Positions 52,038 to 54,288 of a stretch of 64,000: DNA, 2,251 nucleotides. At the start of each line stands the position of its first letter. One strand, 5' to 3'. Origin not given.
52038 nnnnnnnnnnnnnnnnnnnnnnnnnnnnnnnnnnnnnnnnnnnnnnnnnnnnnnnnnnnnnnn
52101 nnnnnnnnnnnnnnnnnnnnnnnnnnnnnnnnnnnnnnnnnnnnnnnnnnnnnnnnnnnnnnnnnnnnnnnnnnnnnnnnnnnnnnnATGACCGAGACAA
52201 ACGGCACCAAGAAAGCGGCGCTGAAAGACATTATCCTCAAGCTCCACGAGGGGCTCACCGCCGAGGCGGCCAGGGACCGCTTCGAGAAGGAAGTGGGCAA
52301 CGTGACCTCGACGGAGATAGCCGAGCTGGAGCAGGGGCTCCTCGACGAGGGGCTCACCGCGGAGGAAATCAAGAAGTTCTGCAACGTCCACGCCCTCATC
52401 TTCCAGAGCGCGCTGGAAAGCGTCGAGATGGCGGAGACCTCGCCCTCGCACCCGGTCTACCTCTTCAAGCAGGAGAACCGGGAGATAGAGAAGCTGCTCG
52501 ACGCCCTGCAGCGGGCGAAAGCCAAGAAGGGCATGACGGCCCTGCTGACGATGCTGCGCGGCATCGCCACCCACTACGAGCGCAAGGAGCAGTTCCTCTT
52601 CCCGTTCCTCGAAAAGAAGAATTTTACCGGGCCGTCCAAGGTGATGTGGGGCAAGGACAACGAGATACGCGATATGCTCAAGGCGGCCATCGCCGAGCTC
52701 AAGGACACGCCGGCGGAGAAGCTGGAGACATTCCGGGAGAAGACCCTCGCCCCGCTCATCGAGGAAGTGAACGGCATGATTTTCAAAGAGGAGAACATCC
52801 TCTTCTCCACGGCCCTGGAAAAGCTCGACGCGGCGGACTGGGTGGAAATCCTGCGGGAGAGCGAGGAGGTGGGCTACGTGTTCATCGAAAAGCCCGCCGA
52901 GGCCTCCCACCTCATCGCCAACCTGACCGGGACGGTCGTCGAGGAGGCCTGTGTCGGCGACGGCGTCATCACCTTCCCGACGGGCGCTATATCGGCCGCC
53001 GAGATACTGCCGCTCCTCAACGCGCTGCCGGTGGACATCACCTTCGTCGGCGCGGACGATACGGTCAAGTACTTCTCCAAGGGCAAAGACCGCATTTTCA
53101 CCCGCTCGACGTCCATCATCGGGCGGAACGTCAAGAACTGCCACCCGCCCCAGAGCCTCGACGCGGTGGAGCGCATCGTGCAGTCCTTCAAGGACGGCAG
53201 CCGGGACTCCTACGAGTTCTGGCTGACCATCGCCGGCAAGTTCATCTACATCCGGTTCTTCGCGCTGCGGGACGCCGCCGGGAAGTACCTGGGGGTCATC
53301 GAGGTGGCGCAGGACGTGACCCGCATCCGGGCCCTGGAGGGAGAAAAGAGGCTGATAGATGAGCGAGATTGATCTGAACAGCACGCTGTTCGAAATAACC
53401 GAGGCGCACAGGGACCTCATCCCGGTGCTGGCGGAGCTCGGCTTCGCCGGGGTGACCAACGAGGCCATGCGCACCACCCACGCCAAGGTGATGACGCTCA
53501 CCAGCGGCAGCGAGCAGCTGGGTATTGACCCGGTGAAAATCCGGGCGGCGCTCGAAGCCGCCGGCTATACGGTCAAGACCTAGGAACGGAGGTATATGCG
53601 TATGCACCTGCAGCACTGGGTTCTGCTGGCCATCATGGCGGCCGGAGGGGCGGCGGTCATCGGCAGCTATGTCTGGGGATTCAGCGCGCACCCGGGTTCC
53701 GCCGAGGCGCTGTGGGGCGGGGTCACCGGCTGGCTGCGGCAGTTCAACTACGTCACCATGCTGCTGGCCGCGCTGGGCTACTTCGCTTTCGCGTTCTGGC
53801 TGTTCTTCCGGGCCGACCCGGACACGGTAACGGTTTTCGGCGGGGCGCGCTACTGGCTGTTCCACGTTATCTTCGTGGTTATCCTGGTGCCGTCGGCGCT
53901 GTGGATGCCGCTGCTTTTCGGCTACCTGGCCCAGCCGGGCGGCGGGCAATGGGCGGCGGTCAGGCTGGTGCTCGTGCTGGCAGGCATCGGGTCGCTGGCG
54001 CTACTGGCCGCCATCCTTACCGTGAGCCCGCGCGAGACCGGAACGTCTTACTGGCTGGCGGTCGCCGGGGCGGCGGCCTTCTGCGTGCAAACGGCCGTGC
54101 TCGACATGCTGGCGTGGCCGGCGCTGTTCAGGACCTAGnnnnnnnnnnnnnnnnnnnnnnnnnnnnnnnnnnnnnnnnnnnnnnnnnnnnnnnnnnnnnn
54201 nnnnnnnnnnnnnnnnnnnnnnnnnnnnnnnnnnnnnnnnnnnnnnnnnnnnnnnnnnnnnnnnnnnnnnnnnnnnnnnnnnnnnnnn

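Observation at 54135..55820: Heliorhodopsin-DegV bicistron with its own consensus-like promoter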

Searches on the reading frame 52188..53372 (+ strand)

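Call 3: search_protein_families(library=pfam, proteins=[window:52188-53372:+])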
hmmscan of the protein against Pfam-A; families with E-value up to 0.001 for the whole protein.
window:52188-53372:+ (394 aa): 4 families
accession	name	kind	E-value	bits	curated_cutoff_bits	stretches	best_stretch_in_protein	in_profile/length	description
PF13596.12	PAS_10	-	2.4e-26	92.9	22.1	1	276-378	4-106/106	PAS domain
PF04282.18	DUF438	-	7.9e-21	74.2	25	1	12-77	1-66/67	Family of unknown function (DUF438)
PF01814.28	Hemerythrin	-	1.7e-16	61.3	25.3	1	88-208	1-126/127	Hemerythrin HHE cation binding domain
PF08448.16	PAS_4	-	0.00011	22.9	23.1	1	277-379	1-107/110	PAS fold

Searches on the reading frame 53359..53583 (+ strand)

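Call 3: search_protein_families(library=pfam, proteins=[window:53359-53583:+])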
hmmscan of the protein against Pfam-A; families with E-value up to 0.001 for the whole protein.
window:53359-53583:+ (74 aa): 1 family
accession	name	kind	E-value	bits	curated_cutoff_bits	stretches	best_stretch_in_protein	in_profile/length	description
PF08984.16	DUF1858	-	1.4e-12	47.9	32.2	1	4-60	1-57/59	Domain of unknown function (DUF1858)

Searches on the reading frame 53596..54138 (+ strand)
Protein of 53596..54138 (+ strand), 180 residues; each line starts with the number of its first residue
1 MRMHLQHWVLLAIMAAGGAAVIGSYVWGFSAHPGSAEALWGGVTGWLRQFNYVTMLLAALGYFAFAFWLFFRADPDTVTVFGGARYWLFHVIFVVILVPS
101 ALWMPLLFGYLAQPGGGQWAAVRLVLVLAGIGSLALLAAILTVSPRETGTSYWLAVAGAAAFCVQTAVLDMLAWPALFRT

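Call 3: search_protein_families(library=pfam, proteins=[window:53596-54138:+])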
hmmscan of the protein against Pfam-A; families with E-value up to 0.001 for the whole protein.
window:53596-54138:+ (180 aa): 0 families

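Call 23: search_protein_families(library=pfam, max_evalue=1, proteins=[window:53596-54138:+])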
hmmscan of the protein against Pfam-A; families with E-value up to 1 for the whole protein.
window:53596-54138:+ (180 aa): 1 family
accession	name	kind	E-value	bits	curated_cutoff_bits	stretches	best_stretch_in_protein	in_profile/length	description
PF01146.22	Caveolin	-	0.11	12.9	25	1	78-112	47-81/133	Caveolin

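Call 33: find_homologous_proteins(query=window:53596-54138:+)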
Query window:53596-54138:+ (180 aa): 1196 proteins with E <= 0.001 among 8000 candidates; the best 120 are listed.
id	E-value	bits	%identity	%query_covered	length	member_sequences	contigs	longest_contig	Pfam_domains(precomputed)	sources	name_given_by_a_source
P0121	5.9e-99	348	90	99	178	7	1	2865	-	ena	-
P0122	6.0e-94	332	89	99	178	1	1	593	-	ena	-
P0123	2.1e-86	307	80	98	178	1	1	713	-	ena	-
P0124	3.5e-83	297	79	98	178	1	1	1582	-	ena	-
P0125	7.7e-81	289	77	98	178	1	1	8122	-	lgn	-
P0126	2.9e-77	277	72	98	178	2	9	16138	-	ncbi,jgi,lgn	-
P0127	3.8e-74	267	69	98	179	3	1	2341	-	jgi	jgi:hypothetical protein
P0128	8.4e-74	266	69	98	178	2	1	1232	-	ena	-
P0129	4.8e-73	263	69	99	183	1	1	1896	-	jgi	jgi:hypothetical protein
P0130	5.2e-73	263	71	98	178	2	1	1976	-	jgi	jgi:hypothetical protein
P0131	7.2e-72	260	71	98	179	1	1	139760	-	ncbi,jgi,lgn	ncbi:MAG: hypothetical protein WC370_02060 [Dehalococcoidales bacterium]|jgi:hypothetical protein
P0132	2.5e-71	258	66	98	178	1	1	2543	-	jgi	jgi:hypothetical protein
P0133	7.0e-71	256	69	98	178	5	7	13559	-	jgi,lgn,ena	-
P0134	1.3e-70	256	72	94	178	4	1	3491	-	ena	-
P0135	6.3e-70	253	69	98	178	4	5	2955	-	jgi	jgi:hypothetical protein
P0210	1.3e-45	174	49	98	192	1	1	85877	-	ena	-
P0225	3.6e-45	173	50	98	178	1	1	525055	-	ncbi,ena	-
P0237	6.9e-45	172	54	98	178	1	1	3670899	-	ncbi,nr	ncbi:MAG: hypothetical protein JSU66_10140 [Deltaproteobacteria bacterium]|nr:MAG: hypothetical prot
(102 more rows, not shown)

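Call 34: find_encoding_contigs(protein=P0237, flank=4000, max_places=2)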
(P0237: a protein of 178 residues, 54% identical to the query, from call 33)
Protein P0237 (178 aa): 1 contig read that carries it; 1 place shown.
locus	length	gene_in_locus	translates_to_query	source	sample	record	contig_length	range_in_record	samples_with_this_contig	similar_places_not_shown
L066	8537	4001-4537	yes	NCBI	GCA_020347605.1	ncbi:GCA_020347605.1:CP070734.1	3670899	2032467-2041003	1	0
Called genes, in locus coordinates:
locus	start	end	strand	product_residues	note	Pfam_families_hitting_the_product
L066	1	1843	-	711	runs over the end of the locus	PF00072:Response_reg, PF08447:PAS_3, PF00990:GGDEF, PF00563:EAL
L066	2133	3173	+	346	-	PF00144:Beta-lactamase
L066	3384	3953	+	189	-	PF16036:Chalcone_3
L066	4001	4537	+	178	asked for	-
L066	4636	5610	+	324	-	PF02353:CMAS, PF05175:MTS (weak), PF03848:TehB (weak), PF13489:Methyltransf_23, PF13847:Methyltransf_31, PF08241:Methyltransf_11, PF08242:Methyltransf_12, PF13649:Methyltransf_25, +1 more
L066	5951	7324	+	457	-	PF13911:AhpC-TSA_2, PF00106:adh_short, PF01370:Epimerase, PF08659:KR, PF13561:adh_short_C2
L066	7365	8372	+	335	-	PF01553:Acyltransferase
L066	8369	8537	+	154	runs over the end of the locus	PF10604:Polyketide_cyc2 (weak)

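Call 35: find_encoding_contigs(protein=P0225, flank=4000, max_places=2)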
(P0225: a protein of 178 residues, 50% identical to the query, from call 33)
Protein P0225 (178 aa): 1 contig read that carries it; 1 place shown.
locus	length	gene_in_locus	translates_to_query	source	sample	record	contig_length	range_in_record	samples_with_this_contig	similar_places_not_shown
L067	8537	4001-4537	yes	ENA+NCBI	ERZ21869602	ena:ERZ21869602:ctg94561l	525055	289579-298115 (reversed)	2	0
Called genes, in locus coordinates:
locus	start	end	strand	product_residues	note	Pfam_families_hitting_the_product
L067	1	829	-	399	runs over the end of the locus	PF07690:MFS_1, PF13347:MFS_2, PF12832:MFS_1_like, PF11700:ATG22, PF00083:Sugar_tr (weak), PF07690:MFS_1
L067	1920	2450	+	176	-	PF20122:DUF6512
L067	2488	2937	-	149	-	PF00258:Flavodoxin_1, PF03358:FMN_red (faint), PF12724:Flavodoxin_5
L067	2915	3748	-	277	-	PF01209:Ubie_methyltran, PF13489:Methyltransf_23, PF13847:Methyltransf_31, PF08241:Methyltransf_11, PF08242:Methyltransf_12, PF13649:Methyltransf_25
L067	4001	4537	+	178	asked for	-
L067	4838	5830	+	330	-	PF04069:OpuAC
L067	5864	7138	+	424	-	PF00005:ABC_tran, PF13304:AAA_21 (weak)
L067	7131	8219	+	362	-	PF00528:BPD_transp_1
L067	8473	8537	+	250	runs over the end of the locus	PF00005:ABC_tran, PF13304:AAA_21 (faint)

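Call 36: find_encoding_contigs(protein=P0210, flank=4000, max_places=2)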
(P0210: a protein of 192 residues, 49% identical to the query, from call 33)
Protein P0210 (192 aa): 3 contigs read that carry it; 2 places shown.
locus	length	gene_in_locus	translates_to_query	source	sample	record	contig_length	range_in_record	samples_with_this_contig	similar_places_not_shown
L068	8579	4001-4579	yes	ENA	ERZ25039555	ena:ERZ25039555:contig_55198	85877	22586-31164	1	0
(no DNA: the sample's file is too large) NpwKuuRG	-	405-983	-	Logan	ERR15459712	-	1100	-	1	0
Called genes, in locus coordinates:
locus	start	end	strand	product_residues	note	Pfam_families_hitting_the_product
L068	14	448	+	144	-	-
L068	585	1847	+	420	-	PF02353:CMAS, PF13489:Methyltransf_23, PF08241:Methyltransf_11, PF08242:Methyltransf_12, PF13649:Methyltransf_25, PF13847:Methyltransf_31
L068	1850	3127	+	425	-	PF01266:DAO (faint), PF01593:Amino_oxidase, PF13450:NAD_binding_8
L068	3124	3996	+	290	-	PF07103:DUF1365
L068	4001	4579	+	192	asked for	-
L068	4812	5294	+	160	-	PF07859:Abhydrolase_3, PF20434:BD-FAE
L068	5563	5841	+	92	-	-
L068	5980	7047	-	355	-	-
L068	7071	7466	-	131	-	-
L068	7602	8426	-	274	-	PF07969:Amidohydro_3, PF01979:Amidohydro_1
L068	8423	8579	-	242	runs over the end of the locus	PF07969:Amidohydro_3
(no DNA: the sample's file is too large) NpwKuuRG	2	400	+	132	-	?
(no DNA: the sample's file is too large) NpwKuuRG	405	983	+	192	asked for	-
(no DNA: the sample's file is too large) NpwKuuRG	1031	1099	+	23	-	?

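Call 39: search_protein_families(library=pfam, alignment_id=A1, max_evalue=10)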
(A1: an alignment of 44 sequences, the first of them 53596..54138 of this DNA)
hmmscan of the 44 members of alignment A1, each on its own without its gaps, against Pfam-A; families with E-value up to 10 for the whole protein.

A. member 1, window:53596-54138:+ (180 aa): 1 family
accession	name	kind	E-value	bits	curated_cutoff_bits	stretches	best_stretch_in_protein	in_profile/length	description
PF01146.22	Caveolin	-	0.11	12.9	25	1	78-112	47-81/133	Caveolin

B. families by the number of members that match (of 44 scanned): 26 families (the first 25 are shown)
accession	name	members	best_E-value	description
PF04241.20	DUF423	9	0.0018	Protein of unknown function (DUF423)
PF20556.3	DUF6768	7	0.001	Family of unknown function (DUF6768)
PF00122.25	E1-E2_ATPase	6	0.022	E1-E2 ATPase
PF13346.12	ABC2_membrane_5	5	0.17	ABC-2 family transporter protein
PF18800.6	Atthog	3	0.065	Attenuator of Hedgehog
PF01146.22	Caveolin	2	0.044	Caveolin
PF14145.11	YrhK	1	0.005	YrhK-like protein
PF25592.1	DUF7937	1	0.0065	Domain of unknown function (DUF7937)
PF07298.16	NnrU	1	0.0068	NnrU protein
PF20245.3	DUF6600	1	0.087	Family of unknown function (DUF6600)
PF06611.17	DUF1145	1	0.11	Protein of unknown function (DUF1145)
PF19592.4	DUF6097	1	0.19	Family of unknown function (DUF6097)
PF20312.3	DUF6608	1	0.23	Family of unknown function (DUF6608)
PF03339.19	Pox_L3_FP4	1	0.39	Poxvirus L3/FP4 protein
PF03600.22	CitMHS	1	0.51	Citrate transporter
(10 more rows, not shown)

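Call 43: find_related_loci(query=A1, collection=metagenome_contigs, flank=5000)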
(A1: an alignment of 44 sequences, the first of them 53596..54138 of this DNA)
Query A1 (180 aa) in metagenome_contigs; peptide patterns used: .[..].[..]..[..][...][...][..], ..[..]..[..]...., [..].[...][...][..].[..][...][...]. (x = any residue, [..] = any of these).
600 stretches matched a pattern (row limit reached: there are more); 71 encode a relative of the query (tblastn E <= 1e-3); 71 distinct loci.
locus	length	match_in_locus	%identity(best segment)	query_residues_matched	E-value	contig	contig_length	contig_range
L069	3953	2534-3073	100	1-180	7e-115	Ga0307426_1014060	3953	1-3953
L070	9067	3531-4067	67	1-179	2e-77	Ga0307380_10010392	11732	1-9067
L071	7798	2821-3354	67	1-178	2e-74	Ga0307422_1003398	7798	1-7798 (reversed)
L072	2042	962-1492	57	3-179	9e-56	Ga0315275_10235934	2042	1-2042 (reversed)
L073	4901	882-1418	48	2-180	1e-51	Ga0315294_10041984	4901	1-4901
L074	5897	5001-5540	53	1-180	4e-51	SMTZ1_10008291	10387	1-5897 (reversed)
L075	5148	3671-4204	47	3-180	2e-48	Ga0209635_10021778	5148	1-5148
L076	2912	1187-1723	50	1-179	2e-47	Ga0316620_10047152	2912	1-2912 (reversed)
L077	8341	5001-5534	46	2-179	4e-47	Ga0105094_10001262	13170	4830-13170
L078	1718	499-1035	50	1-179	7e-48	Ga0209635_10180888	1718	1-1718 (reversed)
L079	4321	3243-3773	46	3-179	1e-46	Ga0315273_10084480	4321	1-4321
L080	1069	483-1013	47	3-179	3e-48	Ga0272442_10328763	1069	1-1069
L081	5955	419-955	48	1-179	1e-45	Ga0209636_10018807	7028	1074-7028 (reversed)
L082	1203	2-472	49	22-178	4e-46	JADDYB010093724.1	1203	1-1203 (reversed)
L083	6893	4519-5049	47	3-179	2e-44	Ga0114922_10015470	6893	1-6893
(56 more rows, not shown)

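Call 44: predict_structure(alignment_id=A1)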
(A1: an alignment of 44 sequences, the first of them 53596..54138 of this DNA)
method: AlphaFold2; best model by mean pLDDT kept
length: 180 residues; sequences in the alignment: 44
mean_pLDDT: 94.2   pTM: 0.88
mean pLDDT of the five models: 94.2, 93.8, 92.1, 91.1, 89.7
residues with pLDDT >= 90: 157; 70-90: 22; 50-70: 1; < 50: 0
segments of 3 or more residues with pLDDT < 50: none
pLDDT, mean of each block of 10 residues (from residue 1): 87 96 94 87 88 93 93 96 97 98 96 96 98 98 96 97 96 90
secondary structure, 60 per line:
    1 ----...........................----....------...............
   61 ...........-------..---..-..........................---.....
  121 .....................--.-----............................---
elements in order: H5-31 H36-39 H46-71 H87-112 H116-141 H150-177

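Call 71: search_solved_structures(query=A1, max_evalue=10)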
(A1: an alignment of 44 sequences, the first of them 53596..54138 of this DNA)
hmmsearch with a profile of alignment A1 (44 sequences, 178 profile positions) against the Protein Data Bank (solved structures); distinct sequences matched with E-value up to 10: 0.

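Call 72: search_protein_families(library=ncbifam, max_evalue=0.01, proteins=[window:53596-54138:+])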
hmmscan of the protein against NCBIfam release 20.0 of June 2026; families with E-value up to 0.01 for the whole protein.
window:53596-54138:+ (180 aa): 0 families
